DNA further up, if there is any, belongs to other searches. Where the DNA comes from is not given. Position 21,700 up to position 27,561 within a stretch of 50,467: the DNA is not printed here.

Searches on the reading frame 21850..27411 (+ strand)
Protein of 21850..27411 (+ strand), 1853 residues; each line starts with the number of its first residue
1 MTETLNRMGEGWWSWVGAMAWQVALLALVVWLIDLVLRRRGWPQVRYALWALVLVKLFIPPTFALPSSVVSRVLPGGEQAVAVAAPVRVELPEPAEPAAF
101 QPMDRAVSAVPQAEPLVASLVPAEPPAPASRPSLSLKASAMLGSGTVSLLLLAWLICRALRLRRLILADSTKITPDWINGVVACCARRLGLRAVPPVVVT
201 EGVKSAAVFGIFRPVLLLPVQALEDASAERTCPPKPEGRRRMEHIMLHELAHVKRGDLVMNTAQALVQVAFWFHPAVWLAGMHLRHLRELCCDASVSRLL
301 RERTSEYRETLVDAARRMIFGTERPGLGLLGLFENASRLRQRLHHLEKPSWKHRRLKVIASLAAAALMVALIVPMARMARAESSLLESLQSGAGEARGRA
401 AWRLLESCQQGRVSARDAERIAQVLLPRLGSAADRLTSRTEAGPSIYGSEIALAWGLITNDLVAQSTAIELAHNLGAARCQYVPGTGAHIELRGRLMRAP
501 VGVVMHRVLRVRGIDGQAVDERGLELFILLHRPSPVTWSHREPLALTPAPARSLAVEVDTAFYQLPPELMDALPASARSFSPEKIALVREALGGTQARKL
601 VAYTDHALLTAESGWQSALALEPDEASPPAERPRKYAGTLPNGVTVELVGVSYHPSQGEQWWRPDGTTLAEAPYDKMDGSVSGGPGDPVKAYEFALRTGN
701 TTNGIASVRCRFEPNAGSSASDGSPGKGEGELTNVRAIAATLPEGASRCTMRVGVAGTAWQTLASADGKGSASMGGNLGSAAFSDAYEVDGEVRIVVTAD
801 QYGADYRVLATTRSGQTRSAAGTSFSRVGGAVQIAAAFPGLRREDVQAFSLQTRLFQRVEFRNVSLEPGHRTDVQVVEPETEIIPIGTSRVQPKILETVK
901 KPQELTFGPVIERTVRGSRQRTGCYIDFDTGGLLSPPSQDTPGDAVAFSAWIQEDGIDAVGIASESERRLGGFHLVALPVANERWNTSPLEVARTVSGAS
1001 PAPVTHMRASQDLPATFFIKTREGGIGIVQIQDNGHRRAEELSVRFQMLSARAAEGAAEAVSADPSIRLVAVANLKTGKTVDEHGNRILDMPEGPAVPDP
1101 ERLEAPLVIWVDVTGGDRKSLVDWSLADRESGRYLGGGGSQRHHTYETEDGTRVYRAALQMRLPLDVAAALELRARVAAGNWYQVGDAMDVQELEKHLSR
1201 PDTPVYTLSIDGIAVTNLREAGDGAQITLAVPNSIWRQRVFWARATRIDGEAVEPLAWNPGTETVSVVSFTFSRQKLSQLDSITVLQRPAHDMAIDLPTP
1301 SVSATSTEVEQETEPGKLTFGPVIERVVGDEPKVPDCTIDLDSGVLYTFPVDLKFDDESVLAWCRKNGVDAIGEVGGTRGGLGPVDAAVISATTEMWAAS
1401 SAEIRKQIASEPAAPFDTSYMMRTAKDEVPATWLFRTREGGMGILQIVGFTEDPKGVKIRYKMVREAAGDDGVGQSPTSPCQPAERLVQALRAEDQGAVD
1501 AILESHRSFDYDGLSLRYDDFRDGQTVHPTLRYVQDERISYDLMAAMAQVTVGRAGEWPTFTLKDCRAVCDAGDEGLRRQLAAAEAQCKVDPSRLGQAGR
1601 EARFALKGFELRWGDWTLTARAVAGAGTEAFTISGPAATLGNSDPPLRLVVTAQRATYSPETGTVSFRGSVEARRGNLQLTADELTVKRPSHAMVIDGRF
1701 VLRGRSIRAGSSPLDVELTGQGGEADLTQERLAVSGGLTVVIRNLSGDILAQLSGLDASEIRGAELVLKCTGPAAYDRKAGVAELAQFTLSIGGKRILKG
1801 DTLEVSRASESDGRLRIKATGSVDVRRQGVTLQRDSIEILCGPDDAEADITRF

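Call 29: search_protein_families(library=pfam, proteins=[window:21850-27411:+], max_evalue=0.001)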
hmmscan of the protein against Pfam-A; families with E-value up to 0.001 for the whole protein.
window:21850-27411:+ (1853 aa): 2 families
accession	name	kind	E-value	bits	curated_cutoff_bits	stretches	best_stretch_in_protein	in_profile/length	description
PF05569.17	Peptidase_M56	-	2.3e-31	109.5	31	1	16-344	3-294/296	BlaR1 peptidase M56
PF03968.19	LptD_N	-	1.5e-07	32.1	20.4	1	1651-1692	2-43/113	LptA/(LptD N-terminal domain) LPS transport protein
